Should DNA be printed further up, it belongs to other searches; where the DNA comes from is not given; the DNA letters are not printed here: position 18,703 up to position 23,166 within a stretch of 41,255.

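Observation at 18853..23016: One ORF carries two complete TPR+GT41 modules with an exact 2220-nt period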

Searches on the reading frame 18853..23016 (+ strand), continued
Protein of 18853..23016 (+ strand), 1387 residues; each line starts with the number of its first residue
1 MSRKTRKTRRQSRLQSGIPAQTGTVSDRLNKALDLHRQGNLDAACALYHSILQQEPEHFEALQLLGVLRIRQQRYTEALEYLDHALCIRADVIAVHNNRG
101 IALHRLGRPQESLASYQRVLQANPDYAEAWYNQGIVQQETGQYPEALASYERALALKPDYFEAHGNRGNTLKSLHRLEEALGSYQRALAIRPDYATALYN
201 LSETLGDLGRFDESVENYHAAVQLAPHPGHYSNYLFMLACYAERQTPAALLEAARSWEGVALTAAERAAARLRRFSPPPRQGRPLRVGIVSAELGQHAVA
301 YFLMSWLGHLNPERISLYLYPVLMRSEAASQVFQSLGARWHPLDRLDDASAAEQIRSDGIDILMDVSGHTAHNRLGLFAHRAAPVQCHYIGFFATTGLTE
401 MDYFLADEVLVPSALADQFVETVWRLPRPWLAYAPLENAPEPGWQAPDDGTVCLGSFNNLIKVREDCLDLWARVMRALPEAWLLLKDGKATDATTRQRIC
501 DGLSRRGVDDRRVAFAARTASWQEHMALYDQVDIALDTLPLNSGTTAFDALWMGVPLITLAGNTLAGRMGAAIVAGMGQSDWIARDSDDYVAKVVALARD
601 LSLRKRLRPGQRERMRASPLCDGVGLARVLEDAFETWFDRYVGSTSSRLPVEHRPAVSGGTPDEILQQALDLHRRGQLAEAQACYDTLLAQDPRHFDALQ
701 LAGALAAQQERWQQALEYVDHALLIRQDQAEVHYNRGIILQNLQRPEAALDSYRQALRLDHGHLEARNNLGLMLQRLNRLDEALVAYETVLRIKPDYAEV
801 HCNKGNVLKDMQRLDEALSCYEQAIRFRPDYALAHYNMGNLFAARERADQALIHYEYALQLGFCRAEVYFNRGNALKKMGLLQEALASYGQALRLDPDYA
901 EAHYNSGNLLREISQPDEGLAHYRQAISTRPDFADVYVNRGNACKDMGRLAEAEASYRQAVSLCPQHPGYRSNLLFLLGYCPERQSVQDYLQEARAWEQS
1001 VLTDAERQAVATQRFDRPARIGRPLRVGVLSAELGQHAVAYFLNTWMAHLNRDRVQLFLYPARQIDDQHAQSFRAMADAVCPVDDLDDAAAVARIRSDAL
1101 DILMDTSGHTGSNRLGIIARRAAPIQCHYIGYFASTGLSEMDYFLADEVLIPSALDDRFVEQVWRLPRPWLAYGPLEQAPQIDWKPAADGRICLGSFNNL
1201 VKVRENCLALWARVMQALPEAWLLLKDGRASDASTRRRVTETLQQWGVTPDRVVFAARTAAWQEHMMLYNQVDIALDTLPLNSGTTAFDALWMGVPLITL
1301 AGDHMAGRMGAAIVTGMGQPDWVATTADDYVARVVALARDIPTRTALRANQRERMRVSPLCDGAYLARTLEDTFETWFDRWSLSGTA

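Call 56: find_encoding_contigs(protein=P0053, flank=8000, max_places=2)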
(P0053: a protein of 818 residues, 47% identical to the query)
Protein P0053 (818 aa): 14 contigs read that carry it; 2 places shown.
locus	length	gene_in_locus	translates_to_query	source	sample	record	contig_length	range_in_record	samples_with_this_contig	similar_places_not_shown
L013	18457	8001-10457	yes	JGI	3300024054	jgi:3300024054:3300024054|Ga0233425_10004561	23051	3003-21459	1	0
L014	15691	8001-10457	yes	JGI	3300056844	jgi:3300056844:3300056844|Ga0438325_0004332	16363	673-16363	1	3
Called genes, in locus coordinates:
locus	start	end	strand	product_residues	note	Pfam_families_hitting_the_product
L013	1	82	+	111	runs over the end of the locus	PF10135:Rod-binding (weak)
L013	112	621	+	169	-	PF05130:FlgN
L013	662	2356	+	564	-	PF22638:FlgK_D1, PF06429:Flg_bbr_C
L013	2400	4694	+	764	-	PF00669:Flagellin_N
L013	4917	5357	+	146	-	PF02623:FliW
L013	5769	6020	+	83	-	PF02599:CsrA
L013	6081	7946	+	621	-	PF13432:TPR_16, PF00515:TPR_1 (weak), PF07719:TPR_2 (weak), PF13414:TPR_11, PF13424:TPR_12 (weak), PF14559:TPR_19, PF00515:TPR_1 (weak), PF13844:Glyco_transf_41, +7 more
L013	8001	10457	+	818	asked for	PF13432:TPR_16, PF13414:TPR_11, PF13414:TPR_11, PF13424:TPR_12, PF13424:TPR_12, PF00515:TPR_1, PF13414:TPR_11, PF13844:Glyco_transf_41, +26 more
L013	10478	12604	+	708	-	PF13424:TPR_12, PF13432:TPR_16, PF13414:TPR_11, PF00515:TPR_1, PF07719:TPR_2, PF14559:TPR_19, PF13414:TPR_11, PF13844:Glyco_transf_41, +23 more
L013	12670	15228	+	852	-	PF13414:TPR_11, PF13432:TPR_16, PF14559:TPR_19, PF00515:TPR_1, PF07719:TPR_2, PF13424:TPR_12, PF13414:TPR_11, PF13432:TPR_16, +38 more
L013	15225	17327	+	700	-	PF13414:TPR_11, PF13414:TPR_11, PF13432:TPR_16, PF13432:TPR_16, PF00515:TPR_1, PF13414:TPR_11, PF13424:TPR_12, PF13432:TPR_16, +31 more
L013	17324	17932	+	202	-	PF08241:Methyltransf_11, PF13649:Methyltransf_25 (weak)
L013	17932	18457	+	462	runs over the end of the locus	PF13489:Methyltransf_23, PF08003:Methyltransf_9, PF13847:Methyltransf_31, PF08241:Methyltransf_11, PF08242:Methyltransf_12, PF13649:Methyltransf_25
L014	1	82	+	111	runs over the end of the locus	PF10135:Rod-binding (weak)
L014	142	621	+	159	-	PF05130:FlgN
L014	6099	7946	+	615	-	PF13432:TPR_16, PF00515:TPR_1 (weak), PF07719:TPR_2 (weak), PF13424:TPR_12 (weak), PF13414:TPR_11, PF14559:TPR_19 (weak), PF00515:TPR_1 (weak), PF13844:Glyco_transf_41, +7 more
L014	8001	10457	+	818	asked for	PF13432:TPR_16, PF13414:TPR_11, PF13414:TPR_11, PF13424:TPR_12, PF13424:TPR_12, PF00515:TPR_1, PF13414:TPR_11, PF13844:Glyco_transf_41, +26 more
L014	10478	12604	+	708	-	PF13424:TPR_12, PF13432:TPR_16, PF13414:TPR_11, PF00515:TPR_1, PF07719:TPR_2, PF14559:TPR_19, PF13414:TPR_11, PF13844:Glyco_transf_41, +23 more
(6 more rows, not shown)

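Call 77: find_encoding_contigs(protein=P0002, flank=10000, max_places=2)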
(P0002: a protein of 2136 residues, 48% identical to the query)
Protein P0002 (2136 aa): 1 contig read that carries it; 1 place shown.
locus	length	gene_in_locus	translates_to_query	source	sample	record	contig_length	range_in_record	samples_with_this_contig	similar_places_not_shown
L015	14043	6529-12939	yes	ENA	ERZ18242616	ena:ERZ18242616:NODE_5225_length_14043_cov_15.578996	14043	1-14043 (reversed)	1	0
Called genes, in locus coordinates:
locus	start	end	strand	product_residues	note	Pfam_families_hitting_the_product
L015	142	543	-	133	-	PF02561:FliS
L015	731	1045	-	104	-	PF05400:FliT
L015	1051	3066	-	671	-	PF02465:FliD_N, PF07195:FliD_C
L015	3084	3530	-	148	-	PF03646:FlaG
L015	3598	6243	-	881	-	PF00669:Flagellin_N, PF00700:Flagellin_C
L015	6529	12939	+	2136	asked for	PF13371:TPR_9, PF13424:TPR_12, PF13432:TPR_16, PF14559:TPR_19, PF00515:TPR_1, PF13424:TPR_12, PF13432:TPR_16, PF00515:TPR_1, +51 more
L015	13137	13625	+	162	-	-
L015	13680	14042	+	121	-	?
